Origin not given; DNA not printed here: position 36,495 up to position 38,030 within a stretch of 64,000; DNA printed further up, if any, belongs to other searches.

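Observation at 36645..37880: Bacterial EndoQ-like PHP-domain nuclease inserted, with a Mut7-C nuclease-domain protein, between pyrC and carAB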

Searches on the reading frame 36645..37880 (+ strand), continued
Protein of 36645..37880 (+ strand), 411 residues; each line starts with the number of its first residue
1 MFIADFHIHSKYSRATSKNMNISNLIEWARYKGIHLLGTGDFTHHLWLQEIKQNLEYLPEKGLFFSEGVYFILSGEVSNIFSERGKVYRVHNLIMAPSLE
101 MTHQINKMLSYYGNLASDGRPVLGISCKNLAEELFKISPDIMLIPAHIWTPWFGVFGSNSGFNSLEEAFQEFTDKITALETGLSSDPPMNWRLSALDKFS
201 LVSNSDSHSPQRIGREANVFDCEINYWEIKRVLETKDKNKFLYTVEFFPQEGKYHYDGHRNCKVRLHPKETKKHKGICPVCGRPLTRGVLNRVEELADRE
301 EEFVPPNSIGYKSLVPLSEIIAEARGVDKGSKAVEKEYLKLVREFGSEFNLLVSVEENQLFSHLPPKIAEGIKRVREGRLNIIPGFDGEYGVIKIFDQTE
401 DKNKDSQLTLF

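Call 11: find_related_loci(query=window:36645-37877:+, collection=genome_contigs, flank=6000)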
Query window:36645-37877:+ (411 aa) in genome_contigs; peptide patterns used: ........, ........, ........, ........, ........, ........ (x = any residue, [..] = any of these).
600 stretches matched a pattern (row limit reached: there are more); 600 encode a relative of the query (tblastn E <= 1e-3); the best 80 are kept; 80 distinct loci.
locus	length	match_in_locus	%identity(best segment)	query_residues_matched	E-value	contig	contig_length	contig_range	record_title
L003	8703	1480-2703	70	2-411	0e+0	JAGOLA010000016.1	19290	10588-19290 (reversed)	MAG: Candidatus Omnitrophota bacterium isolate Go_SlDig_bin_159 Go_SlDig_8011_length_19290_cov_5.217920, whole genome sh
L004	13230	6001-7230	69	2-411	0e+0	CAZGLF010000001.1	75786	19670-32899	MAG TPA_asm: uncultured Planctomycetia bacterium isolate SRP141376_co2_388 genome assembly, contig: NODE_861_length_7578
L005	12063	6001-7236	68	2-411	0e+0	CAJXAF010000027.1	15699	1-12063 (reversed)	TPA_asm: uncultured bacterium isolate ERR599062_bin.151_MetaBAT_v2.12.1_MAG genome assembly, contig: NODE_3149_length_15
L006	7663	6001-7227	68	2-411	0e+0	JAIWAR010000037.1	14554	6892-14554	MAG: Methanosarcinales archaeon isolate SFP3_US_05_3 NODE_1165_length_14554_cov_5.391696, whole genome shotgun sequence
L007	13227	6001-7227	60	2-411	5e-173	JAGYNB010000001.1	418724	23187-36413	MAG: Candidatus Omnitrophota bacterium isolate M55B134 1, whole genome shotgun sequence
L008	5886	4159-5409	59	2-411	2e-169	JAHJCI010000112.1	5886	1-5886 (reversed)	MAG: Candidatus Omnitrophota bacterium isolate Modern_marine.mb.30 Modern_marine.mb.30_k141_1273377, whole genome shotgu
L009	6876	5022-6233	57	1-405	9e-163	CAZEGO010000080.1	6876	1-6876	MAG TPA_asm: uncultured Planctomycetia bacterium isolate SRP141376_co2_263 genome assembly, contig: NODE_19153_length_68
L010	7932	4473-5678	58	2-404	1e-156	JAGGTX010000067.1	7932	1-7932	MAG: candidate division WOR-3 bacterium isolate AUK059 PB_MBMC_013_c_000000000204, whole genome shotgun sequence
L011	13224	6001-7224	56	2-411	1e-155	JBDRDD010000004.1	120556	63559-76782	MAG: bacterium isolate MEGAHIT-group-1.232 k141_13302248, whole genome shotgun sequence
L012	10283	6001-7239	57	2-411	1e-154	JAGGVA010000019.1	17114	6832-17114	MAG: bacterium isolate AUK088 PB_MBMC_042_c_000000000045, whole genome shotgun sequence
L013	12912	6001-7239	56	2-411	1e-153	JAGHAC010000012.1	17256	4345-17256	MAG: bacterium isolate AUK220 PB_MBMC_174_c_000000000024, whole genome shotgun sequence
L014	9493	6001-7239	54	2-411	2e-152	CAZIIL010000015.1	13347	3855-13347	MAG TPA_asm: uncultured Candidatus Saccharibacteria bacterium isolate binchicken_co100_428 genome assembly, contig: NODE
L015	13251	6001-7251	56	2-411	3e-150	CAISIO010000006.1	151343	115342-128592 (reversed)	MAG: Candidatus Staskawiczbacteria bacterium isolate MJ-time_bin-6037 genome assembly, contig: bin-6037:06/45, whole gen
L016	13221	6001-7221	55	2-401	4e-149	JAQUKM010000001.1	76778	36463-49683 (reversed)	MAG: Candidatus Paceibacterota bacterium isolate STD1_107 NODE_635_length_76778_cov_16.957365_Sandtown_D1, whole genome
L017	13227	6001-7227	55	2-396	1e-147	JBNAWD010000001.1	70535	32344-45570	MAG: Minisyncoccia bacterium isolate Kamch4342-D-MF-055 bin11.fa-1, whole genome shotgun sequence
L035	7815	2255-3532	48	2-411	7e-137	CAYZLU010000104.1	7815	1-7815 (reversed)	MAG TPA_asm: uncultured Planctomycetales bacterium isolate binchicken_co241_372 genome assembly, contig: NODE_10042_leng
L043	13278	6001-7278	48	2-411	8e-136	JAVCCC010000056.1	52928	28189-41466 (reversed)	MAG: Candidatus Aceula lacicola isolate MAG_3300035698_1100 Ga0374944_044237, whole genome shotgun sequence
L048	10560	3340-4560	51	2-402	3e-135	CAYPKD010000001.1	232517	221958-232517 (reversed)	MAG TPA_asm: uncultured Gammaproteobacteria bacterium isolate binchicken_co334_146 genome assembly, contig: NODE_24_leng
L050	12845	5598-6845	49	2-411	5e-135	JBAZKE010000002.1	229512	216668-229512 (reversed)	MAG: Patescibacteria group bacterium isolate SO_2017_LW4_136 scaffold_158_c1_LW137-91_2017, whole genome shotgun sequenc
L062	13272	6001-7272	49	2-411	2e-133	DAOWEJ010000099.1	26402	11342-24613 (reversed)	MAG TPA_asm: Deltaproteobacteria bacterium isolate CSMAG_1936 CSMAG_1936_k141_4217334_length_26402_cov_20.7579, whole ge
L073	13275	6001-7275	47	2-411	1e-131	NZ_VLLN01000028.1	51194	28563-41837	Geobacter argillaceus strain ATCC BAA-1139 Ga0052872_scaffold00028.28, whole genome shotgun sequence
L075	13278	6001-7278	48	2-411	1e-131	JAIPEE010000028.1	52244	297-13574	MAG: Desulfobacterales bacterium isolate Tobar13.5m-G30 Tobar13-5m-C713, whole genome shotgun sequence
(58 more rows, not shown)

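Call 31: search_protein_families(library=pfam, proteins=[L073:5995-9258:+, L048:8151-10559:+, L017:7618-10122:+, L075:920-3349:-, L050:11532-12689:+, L062:3295-4413:-, L035:2219-3535:+, L043:5989-7281:+], max_evalue=0.00001)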
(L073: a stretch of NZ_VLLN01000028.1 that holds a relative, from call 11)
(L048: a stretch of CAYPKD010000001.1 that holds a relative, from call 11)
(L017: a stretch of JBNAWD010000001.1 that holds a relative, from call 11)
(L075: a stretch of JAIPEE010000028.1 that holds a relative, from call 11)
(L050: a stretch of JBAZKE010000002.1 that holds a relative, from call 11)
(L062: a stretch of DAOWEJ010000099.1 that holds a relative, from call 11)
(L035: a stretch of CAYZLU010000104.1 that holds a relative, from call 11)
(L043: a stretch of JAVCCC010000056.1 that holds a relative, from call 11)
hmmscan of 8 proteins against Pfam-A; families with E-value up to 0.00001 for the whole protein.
L073:5995-9258:+ (1087 aa): 5 families
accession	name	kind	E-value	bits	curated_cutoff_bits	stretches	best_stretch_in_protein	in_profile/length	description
PF00580.27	UvrD-helicase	-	6.1e-49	167.6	23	1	466-702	2-266/271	UvrD/REP helicase N-terminal domain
PF13361.12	UvrD_C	-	1.8e-42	146.4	25.6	2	965-1037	270-347/350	UvrD-like helicase C-terminal domain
PF13245.12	AAA_19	-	1.9e-22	80.3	25.1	1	469-692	1-134/134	AAA domain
PF13538.12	UvrD_C_2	-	1.5e-11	44.4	27.4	1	980-1035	3-51/52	UvrD-like helicase C-terminal domain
PF01443.25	Viral_helicase1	-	2.5e-06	27.9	21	0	967-1035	165-226/228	Viral superfamily 1 RNA helicase core domain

L048:8151-10559:+ (803 aa): 3 families
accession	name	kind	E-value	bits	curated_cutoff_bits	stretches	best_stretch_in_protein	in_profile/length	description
PF00133.28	tRNA-synt_1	-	3.6e-139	464.5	22.7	1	18-668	2-413/414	tRNA synthetases class I (I, L, M and V)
PF08264.19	Anticodon_1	-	4.5e-25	88.7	25.1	1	711-802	1-94/148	Anticodon-binding domain of tRNA ligase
PF09334.17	tRNA-synt_1g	-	3.5e-19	69.3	20.1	1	610-677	308-373/391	tRNA synthetases class I (M)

L017:7618-10122:+ (834 aa): 7 families
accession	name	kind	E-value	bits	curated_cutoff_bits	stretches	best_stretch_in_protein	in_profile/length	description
PF07724.20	AAA_2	-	2.4e-51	174.5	27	1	573-734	1-166/166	AAA domain (Cdc48 subfamily)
PF10431.15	ClpB_D2-small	-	3.9e-17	62.5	21.9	1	740-820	1-79/81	C-terminal, D2-small domain, of ClpB protein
PF07728.20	AAA_5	-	1.5e-16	61.1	22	1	578-705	2-134/139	AAA domain (dynein-related subfamily)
PF00004.35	AAA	-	4.5e-12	47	21.2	1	579-702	2-118/131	ATPase family associated with various cellular activities (AAA)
PF20720.3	nSTAND3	-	3e-07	30.7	27.2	0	287-329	6-46/155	Novel STAND NTPase 3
PF13401.12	AAA_22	-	4.8e-07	30.6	27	0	576-668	6-109/130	AAA domain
PF13191.12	AAA_16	-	6.7e-07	30.4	32.6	0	285-328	6-52/167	AAA ATPase domain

L075:920-3349:- (809 aa): 4 families
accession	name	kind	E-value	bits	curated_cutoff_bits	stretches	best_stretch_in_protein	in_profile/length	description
PF00204.31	DNA_gyraseB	-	1.2e-58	197.8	27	1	223-391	1-172/173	DNA gyrase B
PF00986.26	DNA_gyraseB_C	-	2.2e-31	108.2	29.8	1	736-798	1-63/63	DNA gyrase B subunit, carboxyl terminus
PF02518.31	HATPase_c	-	1.9e-18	67.4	26.4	1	35-172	2-105/111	Histidine kinase-, DNA gyrase B-, and HSP90-like ATPase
PF01751.28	Toprim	-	1.9e-18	66.8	23.1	1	420-532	1-95/96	Toprim domain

L050:11532-12689:+ (385 aa): 2 families
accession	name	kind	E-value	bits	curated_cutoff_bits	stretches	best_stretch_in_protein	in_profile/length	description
PF02518.31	HATPase_c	-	2.5e-28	99.2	26.4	1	261-382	3-109/111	Histidine kinase-, DNA gyrase B-, and HSP90-like ATPase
PF00512.31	HisKA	-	1.2e-10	41.7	26.9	1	142-208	2-64/66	His Kinase A (phospho-acceptor) domain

L062:3295-4413:- (372 aa): 3 families
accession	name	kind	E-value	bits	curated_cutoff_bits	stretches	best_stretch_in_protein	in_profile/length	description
PF00712.24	DNA_pol3_beta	-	7.3e-29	100.8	24.4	1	1-119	1-120/120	DNA polymerase III beta subunit, N-terminal domain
PF02768.20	DNA_pol3_beta_3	-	1.6e-25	89.7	27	1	258-370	8-120/121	DNA polymerase III beta subunit, C-terminal domain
PF02767.21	DNA_pol3_beta_2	-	1.7e-18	67.4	27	1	130-249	3-116/116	DNA polymerase III beta subunit, central domain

L035:2219-3535:+ (438 aa): 0 families

L043:5989-7281:+ (430 aa): 0 families

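Call 36: search_protein_families(library=padloc, proteins=[window:36645-37877:+], max_evalue=0.01)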
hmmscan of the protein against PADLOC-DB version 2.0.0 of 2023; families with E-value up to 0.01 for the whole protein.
window:36645-37877:+ (411 aa): 0 families

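Call 45: search_protein_representatives(protein=window:36645-37877:+)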
Query: 411 residues. Proteins with E-value up to 0.001 (for the whole library): 3679; up to 1e-10: 2364; up to 1e-30: 1015. The best 150 are listed.
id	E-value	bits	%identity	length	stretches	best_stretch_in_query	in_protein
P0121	1.0e-145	502.2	53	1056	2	2-408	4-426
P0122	1.9e-139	481.5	57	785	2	3-283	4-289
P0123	2.6e-136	471.3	54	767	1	2-409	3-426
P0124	1.9e-134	465.1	57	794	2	184-402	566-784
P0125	1.9e-133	461.8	54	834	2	147-411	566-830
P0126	1.8e-132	458.6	54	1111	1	2-411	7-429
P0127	2.1e-131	455.1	52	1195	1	2-411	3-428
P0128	1.1e-130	452.7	52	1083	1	1-410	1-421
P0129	1.6e-130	452.1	51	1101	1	2-411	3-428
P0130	3.0e-130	451.3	50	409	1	1-403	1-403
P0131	9.9e-129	446.3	54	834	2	147-407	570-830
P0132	1.9e-127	442.0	50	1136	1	2-404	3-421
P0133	4.5e-127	440.8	53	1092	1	2-405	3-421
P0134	1.5e-126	439.1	53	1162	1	2-401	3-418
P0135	1.7e-126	438.9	49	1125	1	2-411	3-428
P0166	2.2e-121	422.1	54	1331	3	207-411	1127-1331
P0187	1.1e-119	416.5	52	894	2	207-411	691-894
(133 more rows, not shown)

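Call 46: search_protein_families(library=pfam, proteins=[P0125, P0124, P0166, P0187, L035:3556-5007:+, L043:7292-8956:+], max_evalue=0.0001)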
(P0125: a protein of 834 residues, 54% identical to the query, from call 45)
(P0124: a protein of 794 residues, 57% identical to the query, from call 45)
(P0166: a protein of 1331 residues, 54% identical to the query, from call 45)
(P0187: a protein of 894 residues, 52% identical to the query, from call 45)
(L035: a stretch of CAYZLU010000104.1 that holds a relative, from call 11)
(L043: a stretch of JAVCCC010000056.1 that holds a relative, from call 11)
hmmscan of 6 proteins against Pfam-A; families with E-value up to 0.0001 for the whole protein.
P0125 (834 aa): 3 families
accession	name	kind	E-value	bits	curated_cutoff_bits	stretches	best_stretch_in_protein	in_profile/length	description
PF14890.11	Intein_splicing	-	3.9e-11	43.4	35.8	1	251-566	67-155/155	Intein splicing domain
PF14528.11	LAGLIDADG_3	-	1.6e-08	35.1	22.5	1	328-398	6-79/82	LAGLIDADG-like domain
PF13403.11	Hint_2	-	7e-05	23.7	28.4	0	152-197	2-47/147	Hint domain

P0124 (794 aa): 1 family
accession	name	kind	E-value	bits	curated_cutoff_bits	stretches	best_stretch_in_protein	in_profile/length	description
PF14528.11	LAGLIDADG_3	-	1.3e-12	48.3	22.5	1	438-493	5-64/82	LAGLIDADG-like domain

P0166 (1331 aa): 3 families
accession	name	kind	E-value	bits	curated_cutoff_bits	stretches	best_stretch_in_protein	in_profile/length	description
PF14890.11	Intein_splicing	-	7.7e-37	126.9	35.8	2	638-1128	22-155/155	Intein splicing domain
PF14528.11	LAGLIDADG_3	-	6.4e-30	103.7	22.5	1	915-992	2-82/82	LAGLIDADG-like domain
PF13560.12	HTH_31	-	2.2e-05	25.1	27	1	740-794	5-59/64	Helix-turn-helix domain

P0187 (894 aa): 2 families
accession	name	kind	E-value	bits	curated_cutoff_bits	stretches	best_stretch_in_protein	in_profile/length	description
PF14890.11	Intein_splicing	-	1.5e-25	90.2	35.8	1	198-692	21-155/155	Intein splicing domain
PF14528.11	LAGLIDADG_3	-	1.2e-23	83.6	22.5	2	476-552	2-81/82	LAGLIDADG-like domain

L035:3556-5007:+ (483 aa): 6 families
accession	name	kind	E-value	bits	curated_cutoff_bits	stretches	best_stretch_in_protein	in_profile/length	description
PF00580.27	UvrD-helicase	-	1.4e-60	205.7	23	2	7-123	1-121/271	UvrD/REP helicase N-terminal domain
PF13361.12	UvrD_C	-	2.3e-36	126.4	25.6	2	361-436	273-349/350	UvrD-like helicase C-terminal domain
PF13245.12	AAA_19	-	5.7e-24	85.3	25.1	1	11-223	1-134/134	AAA domain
PF13538.12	UvrD_C_2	-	7e-12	45.5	27.4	1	376-433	3-52/52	UvrD-like helicase C-terminal domain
PF01443.25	Viral_helicase1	-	1.7e-07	31.7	21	0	364-432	164-226/228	Viral superfamily 1 RNA helicase core domain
PF13086.12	AAA_11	-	8.7e-07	29.4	27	1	7-72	2-74/257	AAA domain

L043:7292-8956:+ (554 aa): 8 families
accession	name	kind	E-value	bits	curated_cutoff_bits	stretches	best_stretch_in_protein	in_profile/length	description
PF00580.27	UvrD-helicase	-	3.4e-58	197.9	23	1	7-247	1-271/271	UvrD/REP helicase N-terminal domain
PF13361.12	UvrD_C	-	3.2e-42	145.7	25.6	2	388-506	236-348/350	UvrD-like helicase C-terminal domain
PF13245.12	AAA_19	-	8.8e-24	84.6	25.1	1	11-232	1-134/134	AAA domain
PF13538.12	UvrD_C_2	-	4.6e-11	42.8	27.4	1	446-504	2-52/52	UvrD-like helicase C-terminal domain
PF13086.12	AAA_11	-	1.2e-08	35.5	27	1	7-147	2-140/257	AAA domain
PF01443.25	Viral_helicase1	-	2.1e-08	34.7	21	0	427-504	160-227/228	Viral superfamily 1 RNA helicase core domain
PF13604.12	AAA_30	-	6.5e-06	26.4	27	0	6-71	1-67/191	AAA domain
PF13087.12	AAA_12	-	1e-05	25.7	27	0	377-505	81-192/195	AAA domain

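Call 47: predict_structure(alignment_id=A1)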
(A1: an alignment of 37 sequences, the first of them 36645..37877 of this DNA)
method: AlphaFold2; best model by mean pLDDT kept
length: 411 residues; sequences in the alignment: 37
mean_pLDDT: 86.1   pTM: 0.88
mean pLDDT of the five models: 86.1, 85.2, 85.0, 82.2, 81.4
residues with pLDDT >= 90: 219; 70-90: 144; 50-70: 31; < 50: 17
segments of 3 or more residues with pLDDT < 50: 250-253, 399-411
pLDDT, mean of each block of 10 residues (from residue 1): 94 88 97 96 90 97 98 93 82 96 94 68 89 98 88 64 86 95 69 89 90 92 98 95 79 66 84 89 84 85 84 89 90 94 94 93 94 90 68 69 37 36
secondary structure, 60 per line:
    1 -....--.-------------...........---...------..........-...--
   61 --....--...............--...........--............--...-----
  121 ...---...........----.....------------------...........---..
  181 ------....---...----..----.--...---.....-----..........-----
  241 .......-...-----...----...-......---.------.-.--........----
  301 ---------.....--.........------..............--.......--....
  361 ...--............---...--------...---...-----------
elements in order: E2-5 H22-32 E36-38 H45-54 E56-58 E63-66 E69-83 E86-96 H99-110 E113-115 E121-123 H127-137 E142-146 H165-175 H187-190 E216-220 H226-235 E241-247 E257-259 E264-266 H268-273 H289-296 E310-314 H317-325 H332-345 H348-354 H357-363 H366-377 E381-383 E392-394

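Call 50: find_encoding_contigs(protein=P0033, flank=7000, max_places=1)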
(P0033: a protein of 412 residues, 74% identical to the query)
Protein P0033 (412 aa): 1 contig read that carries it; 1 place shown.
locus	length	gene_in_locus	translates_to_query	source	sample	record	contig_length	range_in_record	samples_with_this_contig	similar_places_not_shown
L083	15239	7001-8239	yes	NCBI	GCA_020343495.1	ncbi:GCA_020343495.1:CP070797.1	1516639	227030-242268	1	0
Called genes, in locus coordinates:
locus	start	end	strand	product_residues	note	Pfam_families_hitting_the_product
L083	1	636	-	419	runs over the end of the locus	PF01933:CofD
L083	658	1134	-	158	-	PF00359:PTS_EIIA_2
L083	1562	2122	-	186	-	PF01765:RRF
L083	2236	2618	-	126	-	PF00696:AA_kinase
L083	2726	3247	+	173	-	PF00156:Pribosyltran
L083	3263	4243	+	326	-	PF13310:Virulence_RhuM, PF02661:Fic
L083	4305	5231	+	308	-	PF02729:OTCace_N, PF00185:OTCace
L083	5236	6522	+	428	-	PF07969:Amidohydro_3 (weak), PF01979:Amidohydro_1, PF12890:DHOase, PF07969:Amidohydro_3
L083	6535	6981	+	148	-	PF01927:Mut7-C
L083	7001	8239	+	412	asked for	PF27218:MJ0043_C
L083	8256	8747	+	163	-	PF03358:FMN_red, PF12724:Flavodoxin_5 (faint)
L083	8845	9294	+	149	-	PF02481:DNA_processg_A (faint), PF18306:LDcluster4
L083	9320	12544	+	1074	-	PF25596:CPSase_L_D1, PF02222:ATP-grasp, PF02786:CPSase_L_D2, PF02787:CPSase_L_D3, PF25596:CPSase_L_D1, PF02222:ATP-grasp, PF02786:CPSase_L_D2, PF02142:MGS, +6 more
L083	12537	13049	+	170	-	PF22769:DCD, PF00692:dUTPase (weak)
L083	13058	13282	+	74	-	PF13248:Zn_ribbon_3 (weak)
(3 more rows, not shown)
